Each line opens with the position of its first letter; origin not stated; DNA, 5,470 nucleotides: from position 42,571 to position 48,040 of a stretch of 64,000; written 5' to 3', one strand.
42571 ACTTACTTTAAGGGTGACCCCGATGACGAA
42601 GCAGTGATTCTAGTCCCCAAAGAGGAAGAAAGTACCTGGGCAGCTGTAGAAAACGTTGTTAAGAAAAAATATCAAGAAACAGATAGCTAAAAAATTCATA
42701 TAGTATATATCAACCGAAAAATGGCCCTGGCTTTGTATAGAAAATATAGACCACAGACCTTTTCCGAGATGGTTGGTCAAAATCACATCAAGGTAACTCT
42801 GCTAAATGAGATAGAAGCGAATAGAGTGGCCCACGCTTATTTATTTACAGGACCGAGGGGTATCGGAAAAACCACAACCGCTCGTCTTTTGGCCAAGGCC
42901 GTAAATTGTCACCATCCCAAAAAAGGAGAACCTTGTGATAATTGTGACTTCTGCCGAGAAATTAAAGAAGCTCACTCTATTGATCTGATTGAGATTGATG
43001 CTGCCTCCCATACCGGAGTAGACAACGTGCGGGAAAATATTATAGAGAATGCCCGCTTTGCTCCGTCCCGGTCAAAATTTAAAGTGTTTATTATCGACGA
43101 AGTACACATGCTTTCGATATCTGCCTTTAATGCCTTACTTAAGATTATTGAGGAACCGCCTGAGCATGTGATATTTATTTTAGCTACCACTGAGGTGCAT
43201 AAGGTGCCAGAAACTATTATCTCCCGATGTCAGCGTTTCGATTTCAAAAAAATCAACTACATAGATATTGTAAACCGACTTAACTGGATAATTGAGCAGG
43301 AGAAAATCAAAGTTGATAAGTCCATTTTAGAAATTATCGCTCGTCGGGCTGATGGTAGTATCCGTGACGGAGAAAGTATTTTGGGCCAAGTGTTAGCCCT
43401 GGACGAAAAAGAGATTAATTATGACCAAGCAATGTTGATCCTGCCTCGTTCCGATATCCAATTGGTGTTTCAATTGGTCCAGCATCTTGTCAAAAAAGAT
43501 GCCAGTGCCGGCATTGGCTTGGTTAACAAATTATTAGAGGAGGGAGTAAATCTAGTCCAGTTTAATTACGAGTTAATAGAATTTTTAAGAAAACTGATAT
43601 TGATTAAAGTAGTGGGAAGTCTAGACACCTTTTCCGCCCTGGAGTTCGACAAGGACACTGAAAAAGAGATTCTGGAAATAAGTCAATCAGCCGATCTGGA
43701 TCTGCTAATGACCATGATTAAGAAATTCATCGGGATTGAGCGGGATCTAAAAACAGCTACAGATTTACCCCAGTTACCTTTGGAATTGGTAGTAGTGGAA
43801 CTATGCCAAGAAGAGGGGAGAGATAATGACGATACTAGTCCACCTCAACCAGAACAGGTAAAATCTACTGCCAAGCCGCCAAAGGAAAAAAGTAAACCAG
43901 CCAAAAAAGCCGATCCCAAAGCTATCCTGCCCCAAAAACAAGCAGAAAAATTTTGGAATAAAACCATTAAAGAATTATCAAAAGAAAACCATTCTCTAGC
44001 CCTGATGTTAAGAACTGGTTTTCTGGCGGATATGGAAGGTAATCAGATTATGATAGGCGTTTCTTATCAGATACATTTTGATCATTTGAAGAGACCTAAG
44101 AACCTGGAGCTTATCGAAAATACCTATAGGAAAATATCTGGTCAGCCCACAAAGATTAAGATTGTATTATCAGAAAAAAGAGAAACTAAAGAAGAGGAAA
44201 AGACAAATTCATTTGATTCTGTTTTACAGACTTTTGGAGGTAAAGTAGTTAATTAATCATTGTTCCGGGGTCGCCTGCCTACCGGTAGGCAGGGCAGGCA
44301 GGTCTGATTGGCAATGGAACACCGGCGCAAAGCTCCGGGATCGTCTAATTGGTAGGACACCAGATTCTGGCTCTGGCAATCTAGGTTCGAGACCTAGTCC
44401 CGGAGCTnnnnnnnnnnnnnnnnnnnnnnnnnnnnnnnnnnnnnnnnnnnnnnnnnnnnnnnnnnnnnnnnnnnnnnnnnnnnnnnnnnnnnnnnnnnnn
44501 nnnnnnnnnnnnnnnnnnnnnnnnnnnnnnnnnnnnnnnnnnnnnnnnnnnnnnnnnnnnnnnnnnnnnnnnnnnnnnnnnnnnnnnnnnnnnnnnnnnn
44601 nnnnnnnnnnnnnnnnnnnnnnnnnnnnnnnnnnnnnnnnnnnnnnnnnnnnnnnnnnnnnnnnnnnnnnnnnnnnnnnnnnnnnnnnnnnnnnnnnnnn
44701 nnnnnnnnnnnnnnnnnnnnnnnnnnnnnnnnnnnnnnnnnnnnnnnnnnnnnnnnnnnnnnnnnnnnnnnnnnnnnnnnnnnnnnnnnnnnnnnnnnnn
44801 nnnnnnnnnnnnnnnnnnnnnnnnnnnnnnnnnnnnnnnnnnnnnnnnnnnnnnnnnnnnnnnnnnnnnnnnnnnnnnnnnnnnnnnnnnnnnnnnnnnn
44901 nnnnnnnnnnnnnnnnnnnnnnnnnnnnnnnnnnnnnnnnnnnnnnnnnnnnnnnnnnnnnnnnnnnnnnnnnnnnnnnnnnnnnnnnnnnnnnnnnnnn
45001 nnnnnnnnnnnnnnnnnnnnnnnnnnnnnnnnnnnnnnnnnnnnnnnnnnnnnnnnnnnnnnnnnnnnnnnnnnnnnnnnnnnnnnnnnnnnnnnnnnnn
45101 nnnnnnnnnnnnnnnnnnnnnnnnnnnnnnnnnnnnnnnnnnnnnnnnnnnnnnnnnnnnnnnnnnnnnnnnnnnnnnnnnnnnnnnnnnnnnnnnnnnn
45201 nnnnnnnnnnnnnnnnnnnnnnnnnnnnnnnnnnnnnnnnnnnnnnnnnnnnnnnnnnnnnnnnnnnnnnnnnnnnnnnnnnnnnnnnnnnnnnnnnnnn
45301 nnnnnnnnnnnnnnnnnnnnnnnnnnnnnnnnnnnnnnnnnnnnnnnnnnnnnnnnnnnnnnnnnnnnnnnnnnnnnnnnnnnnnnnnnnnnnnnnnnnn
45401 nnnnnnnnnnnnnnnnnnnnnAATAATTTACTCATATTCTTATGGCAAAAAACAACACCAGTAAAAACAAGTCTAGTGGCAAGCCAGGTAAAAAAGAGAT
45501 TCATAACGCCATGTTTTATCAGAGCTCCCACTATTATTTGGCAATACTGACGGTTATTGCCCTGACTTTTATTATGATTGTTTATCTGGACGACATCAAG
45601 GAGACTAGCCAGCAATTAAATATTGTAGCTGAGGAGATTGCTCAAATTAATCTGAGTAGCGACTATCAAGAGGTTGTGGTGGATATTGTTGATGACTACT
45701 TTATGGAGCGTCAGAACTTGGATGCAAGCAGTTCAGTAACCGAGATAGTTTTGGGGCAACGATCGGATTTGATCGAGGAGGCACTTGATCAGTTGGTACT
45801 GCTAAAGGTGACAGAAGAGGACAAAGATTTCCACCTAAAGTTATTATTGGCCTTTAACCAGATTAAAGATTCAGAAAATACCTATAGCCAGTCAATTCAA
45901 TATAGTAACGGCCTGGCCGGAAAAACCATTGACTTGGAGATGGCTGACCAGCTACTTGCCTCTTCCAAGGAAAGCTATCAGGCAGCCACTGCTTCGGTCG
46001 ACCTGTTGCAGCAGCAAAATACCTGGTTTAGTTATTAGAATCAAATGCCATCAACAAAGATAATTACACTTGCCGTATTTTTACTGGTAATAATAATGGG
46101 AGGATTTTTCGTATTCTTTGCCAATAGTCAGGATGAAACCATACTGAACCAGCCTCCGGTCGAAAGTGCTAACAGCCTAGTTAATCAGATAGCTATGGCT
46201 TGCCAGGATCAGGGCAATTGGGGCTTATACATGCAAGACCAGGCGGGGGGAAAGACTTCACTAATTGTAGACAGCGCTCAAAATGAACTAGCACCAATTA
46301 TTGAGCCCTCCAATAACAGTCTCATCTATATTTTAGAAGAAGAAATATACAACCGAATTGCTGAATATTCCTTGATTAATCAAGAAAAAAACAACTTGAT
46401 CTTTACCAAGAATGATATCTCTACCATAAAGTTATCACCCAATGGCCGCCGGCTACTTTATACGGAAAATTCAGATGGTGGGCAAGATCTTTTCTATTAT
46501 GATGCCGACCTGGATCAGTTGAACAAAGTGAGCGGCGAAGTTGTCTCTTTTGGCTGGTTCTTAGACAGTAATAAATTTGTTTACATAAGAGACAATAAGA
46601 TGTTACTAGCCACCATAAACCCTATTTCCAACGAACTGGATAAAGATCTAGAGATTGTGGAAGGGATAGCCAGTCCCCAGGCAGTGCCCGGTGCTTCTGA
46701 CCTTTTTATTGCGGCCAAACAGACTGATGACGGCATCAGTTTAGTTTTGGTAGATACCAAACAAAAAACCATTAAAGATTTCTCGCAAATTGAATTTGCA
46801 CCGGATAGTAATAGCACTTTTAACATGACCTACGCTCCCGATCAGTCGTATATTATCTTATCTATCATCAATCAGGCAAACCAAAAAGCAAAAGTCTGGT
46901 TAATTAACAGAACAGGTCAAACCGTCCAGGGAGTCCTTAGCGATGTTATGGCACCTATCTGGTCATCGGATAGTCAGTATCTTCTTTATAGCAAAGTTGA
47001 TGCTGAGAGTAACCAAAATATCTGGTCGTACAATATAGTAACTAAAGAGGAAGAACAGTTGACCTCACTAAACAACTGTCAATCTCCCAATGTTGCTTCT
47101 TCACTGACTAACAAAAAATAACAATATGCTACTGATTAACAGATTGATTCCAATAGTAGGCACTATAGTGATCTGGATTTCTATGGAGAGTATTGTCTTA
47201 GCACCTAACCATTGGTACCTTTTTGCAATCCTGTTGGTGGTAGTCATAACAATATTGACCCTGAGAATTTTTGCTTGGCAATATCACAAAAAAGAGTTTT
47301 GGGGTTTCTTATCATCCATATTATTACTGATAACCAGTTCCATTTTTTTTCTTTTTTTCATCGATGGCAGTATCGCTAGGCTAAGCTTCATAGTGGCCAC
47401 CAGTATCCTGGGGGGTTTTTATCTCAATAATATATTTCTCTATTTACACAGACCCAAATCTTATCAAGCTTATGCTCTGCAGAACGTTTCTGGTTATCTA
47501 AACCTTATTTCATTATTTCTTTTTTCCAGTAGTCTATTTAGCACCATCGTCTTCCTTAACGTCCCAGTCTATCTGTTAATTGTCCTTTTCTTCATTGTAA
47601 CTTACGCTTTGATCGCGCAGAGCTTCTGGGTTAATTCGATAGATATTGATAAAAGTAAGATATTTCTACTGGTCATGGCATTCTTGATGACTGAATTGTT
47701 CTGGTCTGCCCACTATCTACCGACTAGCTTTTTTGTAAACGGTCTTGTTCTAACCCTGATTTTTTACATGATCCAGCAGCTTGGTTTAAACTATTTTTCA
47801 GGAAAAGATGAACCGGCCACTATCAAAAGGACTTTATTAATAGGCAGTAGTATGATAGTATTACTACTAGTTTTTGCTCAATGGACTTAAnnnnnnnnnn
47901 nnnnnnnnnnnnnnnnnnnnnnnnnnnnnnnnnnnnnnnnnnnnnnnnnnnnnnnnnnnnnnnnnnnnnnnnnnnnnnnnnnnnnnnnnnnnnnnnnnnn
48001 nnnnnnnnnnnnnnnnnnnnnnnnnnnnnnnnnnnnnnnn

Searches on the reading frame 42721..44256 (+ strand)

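Call 5: search_protein_families(library=pfam, proteins=[window:42721-44256:+], max_evalue=0.01)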
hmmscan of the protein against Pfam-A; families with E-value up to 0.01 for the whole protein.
window:42721-44256:+ (511 aa): 18 families
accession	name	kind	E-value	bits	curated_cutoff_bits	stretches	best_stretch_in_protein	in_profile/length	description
PF13177.12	DNA_pol3_delta2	-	1.4e-45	155.6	27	1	20-178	2-160/161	DNA polymerase III, delta subunit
PF00004.35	AAA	-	7.2e-15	56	21.2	1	41-173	2-126/131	ATPase family associated with various cellular activities (AAA)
PF22608.2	DNAX_ATPase_lid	-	5.7e-10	39.3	27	1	183-227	2-46/49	DNA polymerase III clamp loader subunit, ATPase lid domain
PF12169.13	DNA_pol3_gamma3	-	1e-07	32.3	24.4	1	241-363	10-129/143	DNA polymerase III subunits gamma and tau domain III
PF13401.12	AAA_22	-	1.2e-07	32.6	27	1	40-155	8-121/130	AAA domain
PF05496.18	RuvB_N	-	7.2e-07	29.5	27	1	10-65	2-61/159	Holliday junction DNA helicase RuvB P-loop domain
PF07728.20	AAA_5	-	1.2e-05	25.8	22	1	41-149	3-96/139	AAA domain (dynein-related subfamily)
PF13173.12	AAA_14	-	2.6e-05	24.7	27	1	39-152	4-94/129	AAA domain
PF13245.12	AAA_19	-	0.00011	22.8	25.1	1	37-153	11-123/134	AAA domain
PF06068.19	TIP49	-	0.00011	22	23.8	0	122-157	277-311/347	TIP49 P-loop domain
PF13604.12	AAA_30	-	0.00014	22.1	27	1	40-153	21-122/191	AAA domain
PF07724.20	AAA_2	-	0.00048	20.7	27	1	40-145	6-101/166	AAA domain (Cdc48 subfamily)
PF21694.2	DNA_pol3_delta_C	-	0.00051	20.5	27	1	248-360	3-120/121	DNA polymerase III delta subunit, C-terminal domain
PF13191.12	AAA_16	-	0.0014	19.6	32.6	1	27-145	15-158/167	AAA ATPase domain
PF13479.12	AAA_24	-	0.0014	19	27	0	40-132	5-77/195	AAA domain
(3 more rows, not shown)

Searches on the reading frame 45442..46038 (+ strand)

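Call 5: search_protein_families(library=pfam, proteins=[window:45442-46038:+], max_evalue=0.01)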
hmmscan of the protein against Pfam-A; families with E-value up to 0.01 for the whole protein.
window:45442-46038:+ (198 aa): 0 families

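Call 73: search_protein_families(library=ncbifam, proteins=[window:45442-46038:+], max_evalue=0.1)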
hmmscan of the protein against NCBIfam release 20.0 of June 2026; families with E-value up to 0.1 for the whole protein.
window:45442-46038:+ (198 aa): 1 family
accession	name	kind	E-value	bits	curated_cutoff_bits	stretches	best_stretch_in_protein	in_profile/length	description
NF008562.0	PRK11508.1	equivalog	0.081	13.1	191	0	48-91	16-58/109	sulfurtransferase TusE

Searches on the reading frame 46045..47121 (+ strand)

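Call 5: search_protein_families(library=pfam, proteins=[window:46045-47121:+], max_evalue=0.01)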
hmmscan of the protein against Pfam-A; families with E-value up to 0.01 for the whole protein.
window:46045-47121:+ (358 aa): 3 families
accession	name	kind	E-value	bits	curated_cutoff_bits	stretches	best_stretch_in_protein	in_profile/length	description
PF07676.18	PD40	-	0.00022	21.6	20.9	0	302-316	12-26/38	WD40-like Beta Propeller Repeat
PF00930.27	DPPIV_N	-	0.0012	18.1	22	0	109-163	26-79/354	Dipeptidyl peptidase IV (DPP IV) N-terminal region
PF14583.12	Pectate_lyase22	-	0.003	16.8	30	0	281-346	215-286/386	Oligogalacturonate lyase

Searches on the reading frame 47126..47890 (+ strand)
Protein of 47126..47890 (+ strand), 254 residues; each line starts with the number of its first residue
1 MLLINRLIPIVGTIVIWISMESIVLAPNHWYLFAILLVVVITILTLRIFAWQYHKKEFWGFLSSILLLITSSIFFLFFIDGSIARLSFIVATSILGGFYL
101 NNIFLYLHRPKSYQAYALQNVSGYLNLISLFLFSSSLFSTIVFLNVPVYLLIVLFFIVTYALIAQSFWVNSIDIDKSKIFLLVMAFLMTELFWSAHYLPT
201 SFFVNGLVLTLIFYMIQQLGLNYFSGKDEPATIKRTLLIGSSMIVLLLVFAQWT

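Call 5: search_protein_families(library=pfam, proteins=[window:47126-47890:+], max_evalue=0.01)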
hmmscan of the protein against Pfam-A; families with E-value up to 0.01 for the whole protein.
window:47126-47890:+ (254 aa): 1 family
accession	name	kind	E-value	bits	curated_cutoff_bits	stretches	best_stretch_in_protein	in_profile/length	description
PF18900.5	DUF5656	-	0.0057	16.5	23.3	0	68-239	66-231/242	Protein of unknown function (DUF5656)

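Call 73: search_protein_families(library=ncbifam, proteins=[window:47126-47890:+], max_evalue=0.1)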
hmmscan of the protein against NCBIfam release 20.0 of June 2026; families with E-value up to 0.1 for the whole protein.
window:47126-47890:+ (254 aa): 0 families
